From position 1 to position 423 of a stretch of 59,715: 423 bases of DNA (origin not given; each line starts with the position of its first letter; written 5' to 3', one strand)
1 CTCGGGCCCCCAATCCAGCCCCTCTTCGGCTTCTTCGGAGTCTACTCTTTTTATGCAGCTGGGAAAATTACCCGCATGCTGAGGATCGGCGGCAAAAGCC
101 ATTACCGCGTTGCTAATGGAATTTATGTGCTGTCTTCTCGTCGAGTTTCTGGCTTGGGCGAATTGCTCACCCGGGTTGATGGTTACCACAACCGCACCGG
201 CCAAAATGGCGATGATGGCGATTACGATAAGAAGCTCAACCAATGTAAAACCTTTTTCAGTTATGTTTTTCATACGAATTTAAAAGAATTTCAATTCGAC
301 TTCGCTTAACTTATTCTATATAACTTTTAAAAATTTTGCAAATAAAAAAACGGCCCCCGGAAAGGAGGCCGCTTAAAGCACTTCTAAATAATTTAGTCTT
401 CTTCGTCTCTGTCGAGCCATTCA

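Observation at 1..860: Tandem pilins with an identical 137-bp constant 5' block and divergent variable 3' halves: possible pilin cassette switching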

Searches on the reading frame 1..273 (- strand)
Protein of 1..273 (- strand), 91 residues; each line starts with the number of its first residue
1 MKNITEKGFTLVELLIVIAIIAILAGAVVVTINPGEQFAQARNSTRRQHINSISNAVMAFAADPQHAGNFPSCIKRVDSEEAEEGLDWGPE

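Call 13: find_homologous_proteins(query=window:1-273:-, max_evalue=0.001)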
Query window:1-273:- (91 aa): 68 proteins with E <= 0.001 among 817 candidates.
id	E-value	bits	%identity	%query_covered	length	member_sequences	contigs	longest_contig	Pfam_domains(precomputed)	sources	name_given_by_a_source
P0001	2.9e-51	189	100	100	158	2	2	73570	PF07963.18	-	-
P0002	9.9e-28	113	73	92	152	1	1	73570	PF07963.18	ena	-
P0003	8.1e-27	111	74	88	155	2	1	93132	PF07963.18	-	-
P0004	2.8e-19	87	61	78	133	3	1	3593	PF07963.18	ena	-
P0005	3.6e-19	86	61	78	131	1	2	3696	PF07963.18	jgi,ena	-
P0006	4.4e-19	86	60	85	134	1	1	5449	PF07963.18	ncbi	-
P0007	1.9e-18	84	58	78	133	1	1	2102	PF07963.18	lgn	-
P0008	2.7e-18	83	76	65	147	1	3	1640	PF07963.18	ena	-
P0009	9.7e-18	82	61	76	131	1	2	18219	PF07963.18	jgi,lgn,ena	-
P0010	9.8e-18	82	61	74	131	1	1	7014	PF07963.18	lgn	-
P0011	1.0e-17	82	61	76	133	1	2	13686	PF07963.18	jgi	jgi:prepilin-type N-terminal cleavage/methylation domain-containing protein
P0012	1.7e-17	81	63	77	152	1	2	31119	PF07963.18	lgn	-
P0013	6.0e-17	79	63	77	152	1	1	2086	PF07963.18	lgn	-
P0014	1.2e-16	78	58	78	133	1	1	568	PF07963.18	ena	-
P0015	1.6e-14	71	61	77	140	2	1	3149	PF07963.18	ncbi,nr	ncbi:MAG: prepilin-type N-terminal cleavage/methylation domain-containing protein, partial [Candidat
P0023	5.3e-13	67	60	68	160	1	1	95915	PF07963.18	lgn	-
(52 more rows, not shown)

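Call 15: find_encoding_contigs(protein=P0001, flank=10000, max_places=10)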
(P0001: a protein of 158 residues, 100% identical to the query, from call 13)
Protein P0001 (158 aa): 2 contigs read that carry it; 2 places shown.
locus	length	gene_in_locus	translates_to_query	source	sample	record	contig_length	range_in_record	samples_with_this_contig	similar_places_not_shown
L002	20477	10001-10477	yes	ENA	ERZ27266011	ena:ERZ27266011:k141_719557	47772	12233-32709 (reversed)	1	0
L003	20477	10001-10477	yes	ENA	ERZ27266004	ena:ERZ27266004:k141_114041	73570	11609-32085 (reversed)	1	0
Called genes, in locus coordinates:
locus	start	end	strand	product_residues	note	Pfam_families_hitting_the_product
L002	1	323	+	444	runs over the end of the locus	PF09603:Fib_succ_major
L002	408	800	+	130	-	-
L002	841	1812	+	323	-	PF09603:Fib_succ_major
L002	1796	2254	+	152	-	-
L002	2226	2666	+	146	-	-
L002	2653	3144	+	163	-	-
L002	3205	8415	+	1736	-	PF11104:PilM_2, PF14450:FtsA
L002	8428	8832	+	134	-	-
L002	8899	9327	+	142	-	PF07963:N_methyl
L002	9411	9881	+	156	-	PF07963:N_methyl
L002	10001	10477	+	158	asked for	PF07963:N_methyl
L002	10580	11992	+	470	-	PF00091:Tubulin, PF12327:FtsZ_C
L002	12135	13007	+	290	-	PF01256:Carb_kinase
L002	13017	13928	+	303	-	PF00890:FAD_binding_2 (faint), PF01134:GIDA (faint), PF01266:DAO (faint), PF03486:HI0933_like (faint), PF07992:Pyr_redox_2, PF12831:FAD_oxidored (faint), PF13738:Pyr_redox_3, PF00070:Pyr_redox, +1 more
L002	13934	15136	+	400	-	PF03952:Enolase_N, PF00113:Enolase_C, PF13378:MR_MLE_C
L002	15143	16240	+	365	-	-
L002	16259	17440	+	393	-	PF01676:Metalloenzyme, PF10143:PhosphMutase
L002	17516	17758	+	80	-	PF00462:Glutaredoxin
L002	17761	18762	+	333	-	PF00044:Gp_dh_N, PF02800:Gp_dh_C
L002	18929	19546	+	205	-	PF13549:ATP-grasp_5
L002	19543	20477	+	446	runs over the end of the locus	PF02629:CoA_binding, PF13380:CoA_binding_2, PF13607:Succ_CoA_lig, PF19045:Ligase_CoA_2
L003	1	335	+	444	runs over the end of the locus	PF09603:Fib_succ_major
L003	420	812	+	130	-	-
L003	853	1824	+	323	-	PF09603:Fib_succ_major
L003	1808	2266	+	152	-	-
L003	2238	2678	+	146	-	-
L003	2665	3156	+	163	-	-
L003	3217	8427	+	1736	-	PF11104:PilM_2, PF14450:FtsA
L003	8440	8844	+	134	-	-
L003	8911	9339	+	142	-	PF07963:N_methyl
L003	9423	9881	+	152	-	PF07963:N_methyl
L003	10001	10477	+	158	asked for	PF07963:N_methyl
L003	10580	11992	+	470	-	PF00091:Tubulin, PF12327:FtsZ_C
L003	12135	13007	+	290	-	PF01256:Carb_kinase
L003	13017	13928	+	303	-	PF00890:FAD_binding_2 (faint), PF01134:GIDA (faint), PF01266:DAO (faint), PF03486:HI0933_like (faint), PF07992:Pyr_redox_2, PF12831:FAD_oxidored (faint), PF13738:Pyr_redox_3, PF00070:Pyr_redox, +1 more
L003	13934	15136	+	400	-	PF03952:Enolase_N, PF00113:Enolase_C, PF13378:MR_MLE_C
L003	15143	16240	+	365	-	-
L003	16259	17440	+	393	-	PF01676:Metalloenzyme, PF10143:PhosphMutase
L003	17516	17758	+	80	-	PF00462:Glutaredoxin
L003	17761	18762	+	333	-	PF00044:Gp_dh_N, PF02800:Gp_dh_C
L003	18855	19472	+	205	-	PF13549:ATP-grasp_5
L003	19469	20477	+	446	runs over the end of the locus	PF02629:CoA_binding, PF13380:CoA_binding_2, PF13607:Succ_CoA_lig, PF19045:Ligase_CoA_2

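Call 21: find_encoding_contigs(protein=P0003, flank=10000, max_places=10)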
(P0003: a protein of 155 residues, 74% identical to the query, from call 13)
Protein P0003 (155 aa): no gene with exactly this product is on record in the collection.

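Call 23: find_encoding_contigs(protein=P0009, flank=6000, max_places=4)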
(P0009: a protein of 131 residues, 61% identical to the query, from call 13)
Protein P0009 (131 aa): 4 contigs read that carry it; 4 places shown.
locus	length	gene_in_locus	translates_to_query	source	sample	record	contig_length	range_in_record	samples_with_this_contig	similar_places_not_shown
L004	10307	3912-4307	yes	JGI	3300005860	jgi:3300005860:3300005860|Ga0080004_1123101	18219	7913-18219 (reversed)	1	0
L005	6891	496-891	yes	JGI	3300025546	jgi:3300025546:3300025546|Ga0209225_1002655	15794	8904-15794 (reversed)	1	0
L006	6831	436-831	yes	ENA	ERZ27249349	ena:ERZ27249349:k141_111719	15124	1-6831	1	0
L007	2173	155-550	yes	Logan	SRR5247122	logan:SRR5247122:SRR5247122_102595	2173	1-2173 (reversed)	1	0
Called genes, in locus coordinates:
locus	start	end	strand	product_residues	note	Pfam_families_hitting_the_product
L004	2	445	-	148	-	?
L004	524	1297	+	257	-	-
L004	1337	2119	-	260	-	PF13518:HTH_28 (faint), PF13936:HTH_38 (weak), PF03161:LAGLIDADG_2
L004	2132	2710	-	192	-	PF00265:TK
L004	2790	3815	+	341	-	PF04055:Radical_SAM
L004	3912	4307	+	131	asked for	PF07963:N_methyl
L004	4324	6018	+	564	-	PF05157:MshEN, PF00437:T2SSE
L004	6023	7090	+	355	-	PF00482:T2SSF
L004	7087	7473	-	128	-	-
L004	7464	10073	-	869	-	-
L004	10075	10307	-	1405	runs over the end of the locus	PF00041:fn3 (faint), PF16656:Pur_ac_phosph_N (faint), PF23376:Fn3_VIN3 (faint), PF25059:FN3_DSCAM-DSCAML_C (faint), PF10102:DUF2341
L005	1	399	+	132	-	PF07754:Ribosomal_aS21 (weak)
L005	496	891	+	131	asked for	PF07963:N_methyl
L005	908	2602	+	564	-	PF05157:MshEN, PF00437:T2SSE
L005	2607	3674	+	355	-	PF00482:T2SSF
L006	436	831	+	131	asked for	PF07963:N_methyl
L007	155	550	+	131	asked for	PF07963:N_methyl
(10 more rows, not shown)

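Call 24: find_encoding_contigs(protein=P0012, flank=6000, max_places=4)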
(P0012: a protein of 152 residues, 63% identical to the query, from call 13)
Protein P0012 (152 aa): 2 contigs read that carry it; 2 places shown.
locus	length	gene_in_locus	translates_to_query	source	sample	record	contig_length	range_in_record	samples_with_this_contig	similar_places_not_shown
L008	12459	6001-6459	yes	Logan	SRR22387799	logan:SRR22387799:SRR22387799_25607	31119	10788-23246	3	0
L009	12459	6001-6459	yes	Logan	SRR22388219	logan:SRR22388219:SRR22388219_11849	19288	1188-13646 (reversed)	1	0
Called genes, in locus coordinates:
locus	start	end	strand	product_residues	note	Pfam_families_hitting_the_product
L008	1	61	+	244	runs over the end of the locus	-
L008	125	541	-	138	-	PF00075:RNase_H, PF13456:RVT_3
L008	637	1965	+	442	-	PF00437:T2SSE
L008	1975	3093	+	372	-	PF00482:T2SSF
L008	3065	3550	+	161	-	PF07963:N_methyl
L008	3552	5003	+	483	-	PF08309:LVIVD (faint)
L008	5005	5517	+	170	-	-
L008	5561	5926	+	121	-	-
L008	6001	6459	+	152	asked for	PF07963:N_methyl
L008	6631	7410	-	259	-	PF06750:A24_N_bact, PF01478:Peptidase_A24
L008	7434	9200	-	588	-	PF01368:DHH, PF02272:DHHA1, PF17768:RecJ_OB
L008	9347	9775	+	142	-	-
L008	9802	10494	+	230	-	PF03193:RsgA_GTPase (weak), PF00350:Dynamin_N (faint), PF00735:Septin (faint), PF01926:MMR_HSR1, PF02421:FeoB_N (weak)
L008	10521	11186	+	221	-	PF18920:DUF5671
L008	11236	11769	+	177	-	-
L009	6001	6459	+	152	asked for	PF07963:N_methyl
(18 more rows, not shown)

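Call 25: find_encoding_contigs(protein=P0023, flank=6000, max_places=4)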
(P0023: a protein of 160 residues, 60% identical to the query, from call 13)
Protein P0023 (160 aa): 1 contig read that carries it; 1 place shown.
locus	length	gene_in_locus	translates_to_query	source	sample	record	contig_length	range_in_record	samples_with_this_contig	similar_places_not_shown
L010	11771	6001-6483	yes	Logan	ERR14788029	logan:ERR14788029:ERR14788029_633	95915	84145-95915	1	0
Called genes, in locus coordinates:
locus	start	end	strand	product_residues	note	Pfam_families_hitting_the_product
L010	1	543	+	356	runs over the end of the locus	PF00482:T2SSF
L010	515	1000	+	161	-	-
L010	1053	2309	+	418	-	PF08309:LVIVD (weak)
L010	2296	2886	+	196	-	-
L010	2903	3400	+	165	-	-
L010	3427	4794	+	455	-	PF23981:DUF7305 (weak)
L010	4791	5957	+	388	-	PF11104:PilM_2, PF14450:FtsA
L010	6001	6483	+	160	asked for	PF07963:N_methyl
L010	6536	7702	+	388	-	PF03054:tRNA_Me_trans, PF20259:tRNA_Me_trans_M, PF20258:tRNA_Me_trans_C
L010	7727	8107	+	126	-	-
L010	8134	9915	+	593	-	PF01411:tRNA-synt_2c, PF07973:tRNA_SAD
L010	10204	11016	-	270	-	PF13495:Phage_int_SAM_4, PF00589:Phage_integrase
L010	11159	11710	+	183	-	-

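Call 43: find_homologous_proteins(query=L003:10580-11992:+, max_evalue=1e-60)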
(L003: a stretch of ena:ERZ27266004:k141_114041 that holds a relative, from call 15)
Query L003:10580-11992:+ (470 aa): 1757 proteins with E <= 1e-60 among 8000 candidates; the best 120 are listed.
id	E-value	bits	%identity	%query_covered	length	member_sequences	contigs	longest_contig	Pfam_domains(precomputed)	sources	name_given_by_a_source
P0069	3.9e-290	980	100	100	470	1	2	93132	PF00091.32,PF12327.14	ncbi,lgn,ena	-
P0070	4.2e-191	654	82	70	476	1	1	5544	PF00091.32,PF12327.14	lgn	-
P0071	8.3e-190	649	70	84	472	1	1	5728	PF00091.32,PF12327.14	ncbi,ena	-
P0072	4.6e-189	647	73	88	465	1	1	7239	PF00091.32,PF12327.14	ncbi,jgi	-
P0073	9.9e-189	646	70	87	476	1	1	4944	PF00091.32,PF12327.14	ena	-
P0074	1.2e-187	642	71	87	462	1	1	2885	PF00091.32,PF12327.14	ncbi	-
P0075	2.0e-187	642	70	87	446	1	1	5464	PF00091.32,PF12327.14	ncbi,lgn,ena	-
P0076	2.2e-187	641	84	64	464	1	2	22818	PF00091.32,PF12327.14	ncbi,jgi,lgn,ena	-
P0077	1.3e-186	639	71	84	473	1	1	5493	PF00091.32,PF12327.14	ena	-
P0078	5.0e-185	634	69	87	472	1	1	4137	PF00091.32,PF12327.14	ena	-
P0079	1.8e-182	625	68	93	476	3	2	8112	PF00091.32,PF12327.14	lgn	-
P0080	4.6e-182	624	69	85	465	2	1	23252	PF00091.32,PF12327.14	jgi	-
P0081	5.7e-182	624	77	74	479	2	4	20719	PF00091.32,PF12327.14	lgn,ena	-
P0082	1.5e-181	622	80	70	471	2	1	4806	PF00091.32,PF12327.14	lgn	-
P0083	1.4e-179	616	66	89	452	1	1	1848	PF00091.32,PF12327.14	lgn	-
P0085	1.3e-146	507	65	71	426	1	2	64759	PF00091.32,PF12327.14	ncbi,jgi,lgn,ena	-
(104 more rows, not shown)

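Call 44: predict_structure(alignment_id=A3)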
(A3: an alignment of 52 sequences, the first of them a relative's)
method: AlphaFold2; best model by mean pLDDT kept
length: 155 residues; sequences in the alignment: 52
mean_pLDDT: 85.1   pTM: 0.69
mean pLDDT of the five models: 85.1, 85.0, 85.0, 83.9, 83.7
residues with pLDDT >= 90: 79; 70-90: 53; 50-70: 20; < 50: 3
segments of 3 or more residues with pLDDT < 50: none
pLDDT, mean of each block of 10 residues (from residue 1): 74 95 89 85 93 96 96 90 69 61 92 91 90 87 84 54
secondary structure, 60 per line:
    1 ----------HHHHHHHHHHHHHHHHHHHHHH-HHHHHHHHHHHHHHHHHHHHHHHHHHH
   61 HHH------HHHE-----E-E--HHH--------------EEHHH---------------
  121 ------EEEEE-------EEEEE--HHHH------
elements in order: H11-32 H34-63 E127-131 E139-143 H146-149

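Call 45: find_encoding_contigs(protein=P0076, flank=8000, max_places=3)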
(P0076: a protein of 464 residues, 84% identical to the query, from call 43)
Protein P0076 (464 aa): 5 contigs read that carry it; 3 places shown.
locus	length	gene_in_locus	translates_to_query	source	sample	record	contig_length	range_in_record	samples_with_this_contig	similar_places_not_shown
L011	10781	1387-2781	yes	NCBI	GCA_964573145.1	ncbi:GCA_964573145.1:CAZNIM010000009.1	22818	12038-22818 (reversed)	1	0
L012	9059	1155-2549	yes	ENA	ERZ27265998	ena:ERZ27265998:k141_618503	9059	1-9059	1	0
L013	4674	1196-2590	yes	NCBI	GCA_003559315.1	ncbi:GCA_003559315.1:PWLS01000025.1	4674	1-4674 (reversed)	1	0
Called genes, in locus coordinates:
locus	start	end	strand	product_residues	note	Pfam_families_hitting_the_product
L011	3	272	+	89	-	?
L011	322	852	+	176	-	PF07963:N_methyl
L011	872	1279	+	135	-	PF07963:N_methyl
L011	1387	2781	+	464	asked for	PF00091:Tubulin, PF12327:FtsZ_C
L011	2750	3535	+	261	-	-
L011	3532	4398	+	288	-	PF01256:Carb_kinase, PF08543:Phos_pyr_kin (weak), PF02110:HK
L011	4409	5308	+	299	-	PF00890:FAD_binding_2 (faint), PF01134:GIDA (faint), PF01266:DAO (faint), PF01946:Thi4 (faint), PF03486:HI0933_like (faint), PF07992:Pyr_redox_2, PF13738:Pyr_redox_3, PF00070:Pyr_redox, +1 more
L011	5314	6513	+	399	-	PF03952:Enolase_N, PF00113:Enolase_C, PF13378:MR_MLE_C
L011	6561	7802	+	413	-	PF01676:Metalloenzyme, PF10143:PhosphMutase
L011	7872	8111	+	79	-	PF13192:Thioredoxin_3 (weak), PF00462:Glutaredoxin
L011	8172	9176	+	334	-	PF00044:Gp_dh_N, PF02800:Gp_dh_C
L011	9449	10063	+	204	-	PF13549:ATP-grasp_5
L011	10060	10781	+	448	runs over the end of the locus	PF02629:CoA_binding, PF13380:CoA_binding_2, PF13607:Succ_CoA_lig, PF00549:Ligase_CoA (faint), PF19045:Ligase_CoA_2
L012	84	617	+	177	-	PF07963:N_methyl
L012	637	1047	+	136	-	PF07963:N_methyl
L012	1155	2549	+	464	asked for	PF00091:Tubulin, PF12327:FtsZ_C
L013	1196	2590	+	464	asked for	PF00091:Tubulin, PF12327:FtsZ_C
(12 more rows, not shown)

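Call 46: find_encoding_contigs(protein=P0081, flank=8000, max_places=3)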
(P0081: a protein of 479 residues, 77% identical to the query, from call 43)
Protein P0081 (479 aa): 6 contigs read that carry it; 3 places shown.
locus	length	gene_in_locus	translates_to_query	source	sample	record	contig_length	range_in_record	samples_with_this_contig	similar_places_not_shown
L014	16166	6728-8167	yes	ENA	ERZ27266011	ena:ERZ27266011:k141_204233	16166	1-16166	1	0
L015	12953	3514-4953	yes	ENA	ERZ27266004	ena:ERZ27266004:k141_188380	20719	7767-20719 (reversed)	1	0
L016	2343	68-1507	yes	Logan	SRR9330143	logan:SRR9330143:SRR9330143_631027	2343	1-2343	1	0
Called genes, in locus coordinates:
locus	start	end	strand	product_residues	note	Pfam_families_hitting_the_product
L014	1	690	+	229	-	?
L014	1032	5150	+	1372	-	PF14450:FtsA, PF06347:SH3_4 (faint), PF08239:SH3_3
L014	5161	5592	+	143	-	PF06347:SH3_4 (faint), PF08239:SH3_3 (weak)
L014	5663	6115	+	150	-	PF07963:N_methyl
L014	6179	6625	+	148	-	PF07963:N_methyl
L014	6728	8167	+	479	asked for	PF00091:Tubulin, PF12327:FtsZ_C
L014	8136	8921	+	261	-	-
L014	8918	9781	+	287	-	PF01256:Carb_kinase, PF02110:HK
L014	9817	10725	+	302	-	PF00890:FAD_binding_2 (faint), PF01134:GIDA (faint), PF01266:DAO (faint), PF01946:Thi4 (faint), PF03486:HI0933_like (faint), PF07992:Pyr_redox_2, PF13738:Pyr_redox_3, PF00070:Pyr_redox, +2 more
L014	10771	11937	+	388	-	PF03952:Enolase_N, PF00113:Enolase_C, PF13378:MR_MLE_C (weak)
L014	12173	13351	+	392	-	PF01676:Metalloenzyme, PF10143:PhosphMutase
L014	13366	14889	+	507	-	PF01676:Metalloenzyme, PF06415:iPGM_N, PF01663:Phosphodiest (weak)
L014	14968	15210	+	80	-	PF00462:Glutaredoxin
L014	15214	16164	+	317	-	?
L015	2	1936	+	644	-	?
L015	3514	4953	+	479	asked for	PF00091:Tubulin, PF12327:FtsZ_C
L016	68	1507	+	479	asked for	PF00091:Tubulin, PF12327:FtsZ_C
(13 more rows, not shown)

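Call 47: find_encoding_contigs(protein=P0080, flank=8000, max_places=3)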
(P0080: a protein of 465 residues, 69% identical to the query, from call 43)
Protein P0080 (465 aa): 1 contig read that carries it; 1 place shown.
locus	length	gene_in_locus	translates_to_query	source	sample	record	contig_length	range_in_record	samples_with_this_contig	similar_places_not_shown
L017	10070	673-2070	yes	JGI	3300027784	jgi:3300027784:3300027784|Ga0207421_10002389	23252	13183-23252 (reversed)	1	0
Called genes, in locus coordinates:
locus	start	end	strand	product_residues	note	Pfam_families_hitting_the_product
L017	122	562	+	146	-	PF07963:N_methyl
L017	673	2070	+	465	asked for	PF00091:Tubulin, PF12327:FtsZ_C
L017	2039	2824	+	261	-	-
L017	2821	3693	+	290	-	PF01256:Carb_kinase, PF02110:HK (weak)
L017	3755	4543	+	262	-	PF00106:adh_short, PF08659:KR, PF13561:adh_short_C2, PF23441:SDR (weak)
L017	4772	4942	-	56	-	-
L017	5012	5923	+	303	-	PF00890:FAD_binding_2 (faint), PF01134:GIDA (faint), PF01266:DAO (faint), PF01494:FAD_binding_3 (faint), PF03486:HI0933_like (faint), PF07992:Pyr_redox_2, PF13738:Pyr_redox_3, PF00070:Pyr_redox, +2 more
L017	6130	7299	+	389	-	PF03952:Enolase_N, PF00113:Enolase_C, PF13378:MR_MLE_C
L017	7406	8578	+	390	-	PF01676:Metalloenzyme, PF10143:PhosphMutase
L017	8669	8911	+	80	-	PF05768:Glrx-like (weak), PF00462:Glutaredoxin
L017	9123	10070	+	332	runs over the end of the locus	PF00044:Gp_dh_N, PF02800:Gp_dh_C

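Call 52: list_cluster_members(proteins=[P0069, P0076, P0085])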
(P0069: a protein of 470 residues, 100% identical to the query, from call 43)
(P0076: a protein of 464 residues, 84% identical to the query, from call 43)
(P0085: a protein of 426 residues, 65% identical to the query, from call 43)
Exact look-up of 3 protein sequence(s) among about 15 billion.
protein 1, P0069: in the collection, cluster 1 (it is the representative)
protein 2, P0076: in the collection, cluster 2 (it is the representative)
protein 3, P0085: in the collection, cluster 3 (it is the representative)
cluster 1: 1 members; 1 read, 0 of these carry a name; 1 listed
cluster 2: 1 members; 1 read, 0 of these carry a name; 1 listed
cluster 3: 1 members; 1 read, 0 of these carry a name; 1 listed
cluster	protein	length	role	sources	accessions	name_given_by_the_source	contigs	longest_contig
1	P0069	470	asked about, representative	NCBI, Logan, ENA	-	-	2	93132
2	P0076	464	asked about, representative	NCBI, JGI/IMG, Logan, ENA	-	-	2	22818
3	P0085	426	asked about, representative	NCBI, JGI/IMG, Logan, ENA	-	-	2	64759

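Call 54: fold_search(model_id=the predicted structure, library=pdb)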
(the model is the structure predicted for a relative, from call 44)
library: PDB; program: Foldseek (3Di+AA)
matches with E <= 10: 8; with E <= 0.001: 0
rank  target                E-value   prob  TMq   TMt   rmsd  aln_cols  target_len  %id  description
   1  7p8k_B                5.8e+00  0.02  0.12  0.24   2.7        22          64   23  Crystal structure of in planta processed AvrRps4 in complex with the WRKY domain of RRS1 (released 2021-08-04)
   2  7t31_B                6.2e+00  0.02  0.22  0.08  14.9       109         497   16  X-ray Structure of Clostridiodies difficile PilW (released 2022-10-19)
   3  8iqd_D                8.6e+00  0.01  0.13  0.09   6.0        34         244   18  Crystal structure of AsfvPrimPol N-terminal Prim/Pol domain in complex with Mn2+ and dCTP (released 2023-07-26)
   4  8iqd_C                8.6e+00  0.01  0.13  0.09   6.0        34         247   18  Crystal structure of AsfvPrimPol N-terminal Prim/Pol domain in complex with Mn2+ and dCTP (released 2023-07-26)
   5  4rdj_B                8.6e+00  0.01  0.12  0.08   7.3        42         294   14  Crystal structure of Norovirus Boxer P domain (released 2015-01-14)
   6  6zhu_A                9.3e+00  0.04  0.16  0.03   5.4        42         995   14  Yeast Uba1 in complex with Ubc3 and ATP (released 2022-01-12)
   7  8dx4_B                9.3e+00  0.02  0.25  0.08  14.1       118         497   14  Clostridioides difficile R20291 minor pilin - PilW fused with Maltose Binding Protein (released 2022-09-21)
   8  3qwx                  9.9e+00  0.02  0.11  0.10   3.6        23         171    9  CED-2 1-174 (released 2011-06-08)

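Call 55: search_solved_structures(query=A3, max_evalue=0.001)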
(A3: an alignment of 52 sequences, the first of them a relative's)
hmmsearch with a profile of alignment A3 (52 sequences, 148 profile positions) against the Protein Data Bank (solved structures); distinct sequences matched with E-value up to 0.001: 20.
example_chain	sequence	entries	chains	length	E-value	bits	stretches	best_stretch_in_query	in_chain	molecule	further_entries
7tgg_A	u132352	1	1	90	1.7e-13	54.8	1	3-68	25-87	Geopilin domain 1 protein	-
9egp_A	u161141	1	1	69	1.3e-12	52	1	3-64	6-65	Geopilin domain 1 protein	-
2m7g_A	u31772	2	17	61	3e-11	47.5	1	8-68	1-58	Geopilin domain 1 protein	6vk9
6xxd_A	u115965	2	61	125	1.1e-09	42.4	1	8-77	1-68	PilA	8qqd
8pfb_G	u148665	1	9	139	6.2e-09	40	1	8-77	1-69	Type IV pilin PilE1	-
8tj2_C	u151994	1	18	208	2.7e-08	38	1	8-72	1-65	Type IV major pilin protein PilA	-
2hi2_A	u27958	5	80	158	3.6e-08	37.5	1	8-106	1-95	Fimbrial protein | PilA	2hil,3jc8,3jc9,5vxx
1ay2_A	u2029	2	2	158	7e-08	36.6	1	8-106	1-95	TYPE 4 PILIN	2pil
8p3b_A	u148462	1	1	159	1.3e-07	35.7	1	8-106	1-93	Fimbrial protein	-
5kua_A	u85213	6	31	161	2.2e-07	35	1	8-139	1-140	pilin | Neisseria meningitidis PilE variant SB-GATDH | Neisseria meningitidis PilE, SB-DATDH variant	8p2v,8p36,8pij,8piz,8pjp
8tob_GA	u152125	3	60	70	4.4e-07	34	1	9-72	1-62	Fimbrial protein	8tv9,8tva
3sok_A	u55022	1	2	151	5.6e-07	33.7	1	8-71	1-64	Fimbrial protein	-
9laa_A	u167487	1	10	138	1e-06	32.8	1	1-31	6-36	Type IV pilin protein PilA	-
6gv9_A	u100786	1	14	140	2.2e-06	31.7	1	8-101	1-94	Prepilin peptidase-dependent protein D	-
6xxe_A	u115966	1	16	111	1.4e-05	29.1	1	8-86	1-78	Uncharacterized protein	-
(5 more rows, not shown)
